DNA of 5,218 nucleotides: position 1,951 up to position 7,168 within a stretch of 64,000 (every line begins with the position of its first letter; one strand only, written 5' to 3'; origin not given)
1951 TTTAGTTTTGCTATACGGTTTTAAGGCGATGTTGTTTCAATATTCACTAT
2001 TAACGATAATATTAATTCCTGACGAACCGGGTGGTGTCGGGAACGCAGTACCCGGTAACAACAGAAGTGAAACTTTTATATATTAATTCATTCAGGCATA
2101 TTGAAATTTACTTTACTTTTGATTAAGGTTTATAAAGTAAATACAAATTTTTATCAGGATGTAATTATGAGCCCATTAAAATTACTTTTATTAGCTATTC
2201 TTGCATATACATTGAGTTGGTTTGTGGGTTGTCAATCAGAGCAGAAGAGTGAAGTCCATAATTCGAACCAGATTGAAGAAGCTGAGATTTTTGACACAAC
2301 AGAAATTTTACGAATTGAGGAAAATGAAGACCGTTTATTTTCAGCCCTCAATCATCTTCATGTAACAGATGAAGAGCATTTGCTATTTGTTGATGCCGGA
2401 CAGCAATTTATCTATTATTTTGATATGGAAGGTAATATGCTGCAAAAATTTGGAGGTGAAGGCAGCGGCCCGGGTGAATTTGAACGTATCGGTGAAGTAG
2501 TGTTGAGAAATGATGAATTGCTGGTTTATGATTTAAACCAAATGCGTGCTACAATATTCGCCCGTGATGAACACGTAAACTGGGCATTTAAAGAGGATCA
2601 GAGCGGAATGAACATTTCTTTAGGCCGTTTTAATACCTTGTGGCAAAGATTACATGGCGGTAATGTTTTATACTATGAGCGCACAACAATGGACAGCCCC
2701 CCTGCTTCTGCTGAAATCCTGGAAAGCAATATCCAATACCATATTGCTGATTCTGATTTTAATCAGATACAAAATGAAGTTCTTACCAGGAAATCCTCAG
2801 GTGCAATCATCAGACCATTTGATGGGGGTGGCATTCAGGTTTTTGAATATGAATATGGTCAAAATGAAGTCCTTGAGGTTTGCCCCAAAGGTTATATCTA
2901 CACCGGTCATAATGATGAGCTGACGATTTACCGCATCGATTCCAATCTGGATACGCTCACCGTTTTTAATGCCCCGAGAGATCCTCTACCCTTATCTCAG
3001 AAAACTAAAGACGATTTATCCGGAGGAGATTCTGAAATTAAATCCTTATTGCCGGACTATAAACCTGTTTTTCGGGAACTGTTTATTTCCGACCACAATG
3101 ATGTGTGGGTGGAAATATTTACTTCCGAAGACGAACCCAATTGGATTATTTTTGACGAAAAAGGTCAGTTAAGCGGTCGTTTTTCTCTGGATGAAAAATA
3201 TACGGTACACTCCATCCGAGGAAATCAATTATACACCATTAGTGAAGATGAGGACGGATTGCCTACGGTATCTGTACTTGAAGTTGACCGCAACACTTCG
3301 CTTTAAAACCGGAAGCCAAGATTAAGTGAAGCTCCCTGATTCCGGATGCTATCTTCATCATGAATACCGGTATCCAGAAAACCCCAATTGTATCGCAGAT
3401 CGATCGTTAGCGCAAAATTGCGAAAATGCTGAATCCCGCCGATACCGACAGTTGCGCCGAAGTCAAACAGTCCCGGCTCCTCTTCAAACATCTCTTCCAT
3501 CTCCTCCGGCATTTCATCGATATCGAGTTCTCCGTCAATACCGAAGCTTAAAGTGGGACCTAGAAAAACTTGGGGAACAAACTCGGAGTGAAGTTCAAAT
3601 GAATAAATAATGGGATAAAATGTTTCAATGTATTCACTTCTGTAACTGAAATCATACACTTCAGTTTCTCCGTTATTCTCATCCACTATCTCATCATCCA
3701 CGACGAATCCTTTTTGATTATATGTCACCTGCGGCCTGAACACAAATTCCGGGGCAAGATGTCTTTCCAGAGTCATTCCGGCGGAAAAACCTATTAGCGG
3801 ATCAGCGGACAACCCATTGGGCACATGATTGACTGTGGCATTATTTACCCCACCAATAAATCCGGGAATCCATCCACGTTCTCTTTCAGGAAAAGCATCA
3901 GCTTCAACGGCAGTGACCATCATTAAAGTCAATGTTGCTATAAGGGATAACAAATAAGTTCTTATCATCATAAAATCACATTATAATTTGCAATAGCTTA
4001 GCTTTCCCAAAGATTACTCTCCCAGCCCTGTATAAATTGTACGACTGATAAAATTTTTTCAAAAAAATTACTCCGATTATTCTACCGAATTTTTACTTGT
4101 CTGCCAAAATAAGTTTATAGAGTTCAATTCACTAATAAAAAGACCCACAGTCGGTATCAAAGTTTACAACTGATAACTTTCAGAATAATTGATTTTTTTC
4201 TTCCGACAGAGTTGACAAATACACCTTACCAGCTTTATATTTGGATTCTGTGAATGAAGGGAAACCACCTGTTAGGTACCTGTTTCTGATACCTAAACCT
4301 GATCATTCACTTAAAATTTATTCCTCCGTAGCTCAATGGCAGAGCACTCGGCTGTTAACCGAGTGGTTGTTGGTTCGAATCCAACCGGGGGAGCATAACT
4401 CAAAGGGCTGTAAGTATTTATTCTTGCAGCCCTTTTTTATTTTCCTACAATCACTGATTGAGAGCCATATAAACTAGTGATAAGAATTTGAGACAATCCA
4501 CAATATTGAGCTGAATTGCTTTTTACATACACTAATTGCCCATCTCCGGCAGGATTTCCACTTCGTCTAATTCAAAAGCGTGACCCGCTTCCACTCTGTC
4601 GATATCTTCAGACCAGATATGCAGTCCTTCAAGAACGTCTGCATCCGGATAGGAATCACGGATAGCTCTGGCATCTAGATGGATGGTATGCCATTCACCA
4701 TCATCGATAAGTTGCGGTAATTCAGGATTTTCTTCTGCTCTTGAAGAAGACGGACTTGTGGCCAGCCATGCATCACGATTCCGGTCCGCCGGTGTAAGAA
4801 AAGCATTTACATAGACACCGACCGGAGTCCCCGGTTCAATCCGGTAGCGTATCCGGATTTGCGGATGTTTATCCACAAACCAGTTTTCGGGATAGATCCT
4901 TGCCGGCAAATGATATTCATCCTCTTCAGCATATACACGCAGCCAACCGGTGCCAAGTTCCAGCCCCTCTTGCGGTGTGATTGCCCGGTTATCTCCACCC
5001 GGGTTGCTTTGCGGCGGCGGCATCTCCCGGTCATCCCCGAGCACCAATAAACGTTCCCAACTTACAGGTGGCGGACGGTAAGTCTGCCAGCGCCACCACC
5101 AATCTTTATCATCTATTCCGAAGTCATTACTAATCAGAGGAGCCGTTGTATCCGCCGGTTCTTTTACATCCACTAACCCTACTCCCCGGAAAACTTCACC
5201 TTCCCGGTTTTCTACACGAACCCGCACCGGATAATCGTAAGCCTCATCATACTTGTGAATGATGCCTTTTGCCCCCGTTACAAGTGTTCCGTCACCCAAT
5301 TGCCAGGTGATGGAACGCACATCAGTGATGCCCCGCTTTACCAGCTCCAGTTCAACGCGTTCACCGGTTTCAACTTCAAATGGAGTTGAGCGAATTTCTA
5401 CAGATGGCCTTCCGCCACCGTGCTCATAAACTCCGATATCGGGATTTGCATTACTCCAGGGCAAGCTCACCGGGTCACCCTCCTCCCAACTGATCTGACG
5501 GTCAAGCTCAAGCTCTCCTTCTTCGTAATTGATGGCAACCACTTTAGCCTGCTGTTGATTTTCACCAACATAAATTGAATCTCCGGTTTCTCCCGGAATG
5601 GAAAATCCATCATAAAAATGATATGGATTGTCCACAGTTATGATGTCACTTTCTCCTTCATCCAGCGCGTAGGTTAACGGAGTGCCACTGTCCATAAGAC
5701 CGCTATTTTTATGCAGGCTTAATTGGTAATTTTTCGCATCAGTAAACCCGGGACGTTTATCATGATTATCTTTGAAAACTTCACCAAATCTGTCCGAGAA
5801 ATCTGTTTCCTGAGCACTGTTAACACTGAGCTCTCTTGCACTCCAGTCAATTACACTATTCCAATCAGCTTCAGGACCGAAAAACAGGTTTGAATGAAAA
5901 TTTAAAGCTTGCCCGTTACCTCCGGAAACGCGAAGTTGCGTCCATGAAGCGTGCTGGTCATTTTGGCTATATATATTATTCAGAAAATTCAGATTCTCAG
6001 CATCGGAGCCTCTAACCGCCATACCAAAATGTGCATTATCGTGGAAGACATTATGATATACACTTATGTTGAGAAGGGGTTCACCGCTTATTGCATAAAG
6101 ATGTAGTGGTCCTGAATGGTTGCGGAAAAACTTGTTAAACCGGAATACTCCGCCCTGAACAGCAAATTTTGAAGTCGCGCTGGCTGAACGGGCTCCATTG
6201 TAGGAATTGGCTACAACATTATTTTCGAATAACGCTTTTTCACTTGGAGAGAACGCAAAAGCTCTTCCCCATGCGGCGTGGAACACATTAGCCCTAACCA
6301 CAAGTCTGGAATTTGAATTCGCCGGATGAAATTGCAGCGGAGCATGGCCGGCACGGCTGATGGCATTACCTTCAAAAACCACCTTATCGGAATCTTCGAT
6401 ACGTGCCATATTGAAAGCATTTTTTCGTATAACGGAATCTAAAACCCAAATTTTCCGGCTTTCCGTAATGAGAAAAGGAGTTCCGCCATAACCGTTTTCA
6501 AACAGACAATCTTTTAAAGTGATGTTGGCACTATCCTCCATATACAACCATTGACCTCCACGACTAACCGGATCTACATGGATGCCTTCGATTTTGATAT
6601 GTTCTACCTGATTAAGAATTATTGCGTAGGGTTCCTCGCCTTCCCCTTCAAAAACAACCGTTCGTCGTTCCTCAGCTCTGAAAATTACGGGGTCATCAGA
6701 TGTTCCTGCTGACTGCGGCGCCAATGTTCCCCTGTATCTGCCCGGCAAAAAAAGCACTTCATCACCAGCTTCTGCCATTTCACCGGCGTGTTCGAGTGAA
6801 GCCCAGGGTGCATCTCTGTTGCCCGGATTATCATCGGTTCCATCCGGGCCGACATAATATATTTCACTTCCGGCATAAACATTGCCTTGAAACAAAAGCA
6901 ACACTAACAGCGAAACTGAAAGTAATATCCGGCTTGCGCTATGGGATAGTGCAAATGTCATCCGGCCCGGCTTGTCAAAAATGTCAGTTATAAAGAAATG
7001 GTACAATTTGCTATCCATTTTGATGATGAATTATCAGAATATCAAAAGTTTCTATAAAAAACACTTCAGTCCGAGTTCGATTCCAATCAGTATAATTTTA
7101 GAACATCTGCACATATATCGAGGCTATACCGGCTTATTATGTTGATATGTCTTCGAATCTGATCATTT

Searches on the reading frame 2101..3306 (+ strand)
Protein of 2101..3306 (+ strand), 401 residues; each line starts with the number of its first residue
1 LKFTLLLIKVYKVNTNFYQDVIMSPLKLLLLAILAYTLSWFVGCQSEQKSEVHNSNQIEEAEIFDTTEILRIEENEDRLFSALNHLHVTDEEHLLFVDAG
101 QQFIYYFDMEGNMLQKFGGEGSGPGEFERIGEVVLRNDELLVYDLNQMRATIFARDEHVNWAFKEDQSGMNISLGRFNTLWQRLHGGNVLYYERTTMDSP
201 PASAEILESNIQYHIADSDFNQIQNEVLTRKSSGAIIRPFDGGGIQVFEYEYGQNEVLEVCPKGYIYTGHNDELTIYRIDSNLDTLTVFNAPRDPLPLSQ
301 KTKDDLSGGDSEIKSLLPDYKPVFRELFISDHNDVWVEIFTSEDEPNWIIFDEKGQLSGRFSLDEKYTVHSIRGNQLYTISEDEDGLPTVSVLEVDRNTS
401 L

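Call 84: search_protein_families(library=pfam, proteins=[window:2101-3306:+], max_evalue=0.0001)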
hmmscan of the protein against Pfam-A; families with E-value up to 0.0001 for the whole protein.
window:2101-3306:+ (401 aa): 1 family
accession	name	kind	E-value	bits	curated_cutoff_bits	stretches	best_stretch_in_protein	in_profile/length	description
PF17170.10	DUF5128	-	5.3e-09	36.1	22.9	1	47-147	7-111/321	6-bladed beta-propeller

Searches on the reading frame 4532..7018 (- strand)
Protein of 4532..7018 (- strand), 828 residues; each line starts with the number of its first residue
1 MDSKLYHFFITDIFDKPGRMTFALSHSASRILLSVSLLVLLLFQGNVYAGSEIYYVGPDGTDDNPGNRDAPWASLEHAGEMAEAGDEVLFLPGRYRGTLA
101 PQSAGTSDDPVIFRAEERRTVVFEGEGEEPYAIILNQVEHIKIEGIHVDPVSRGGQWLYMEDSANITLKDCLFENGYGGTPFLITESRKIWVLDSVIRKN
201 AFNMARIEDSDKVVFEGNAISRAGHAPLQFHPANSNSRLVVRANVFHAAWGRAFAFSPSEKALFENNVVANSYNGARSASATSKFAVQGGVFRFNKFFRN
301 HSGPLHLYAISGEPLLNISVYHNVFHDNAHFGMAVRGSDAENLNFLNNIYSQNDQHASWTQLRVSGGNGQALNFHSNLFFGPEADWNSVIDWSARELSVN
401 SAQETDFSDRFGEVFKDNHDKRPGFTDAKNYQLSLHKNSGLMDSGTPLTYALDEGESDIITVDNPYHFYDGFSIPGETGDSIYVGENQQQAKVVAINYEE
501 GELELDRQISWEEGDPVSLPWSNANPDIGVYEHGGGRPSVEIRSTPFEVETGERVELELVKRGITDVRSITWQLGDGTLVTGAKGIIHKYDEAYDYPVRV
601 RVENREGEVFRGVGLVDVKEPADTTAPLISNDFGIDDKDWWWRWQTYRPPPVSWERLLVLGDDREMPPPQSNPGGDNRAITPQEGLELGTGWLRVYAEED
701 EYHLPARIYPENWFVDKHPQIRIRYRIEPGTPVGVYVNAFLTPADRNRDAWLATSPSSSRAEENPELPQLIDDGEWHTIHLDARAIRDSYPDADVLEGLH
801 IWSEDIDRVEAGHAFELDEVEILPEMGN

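Call 84: search_protein_families(library=pfam, proteins=[window:4532-7018:-], max_evalue=0.0001)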
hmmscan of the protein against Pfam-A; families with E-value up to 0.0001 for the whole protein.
window:4532-7018:- (828 aa): 5 families
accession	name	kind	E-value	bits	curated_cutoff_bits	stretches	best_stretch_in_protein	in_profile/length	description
PF13229.12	Beta_helix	-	1e-19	71.1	25.9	1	132-289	2-155/158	Right handed beta helix region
PF05048.19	NosD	-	6.4e-07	29.5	23.6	1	127-278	35-179/212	Periplasmic copper-binding protein (NosD)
PF00801.26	PKD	-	7.6e-07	29.5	23.5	1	549-609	11-72/80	PKD domain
PF18911.6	PKD_4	-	1.6e-06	28.5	27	1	539-608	5-74/85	PKD domain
PF22842.2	Pel9A-like_beta_helix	-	4.5e-05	23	25.2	1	49-96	6-53/370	Pel9A-like, right handed beta helix region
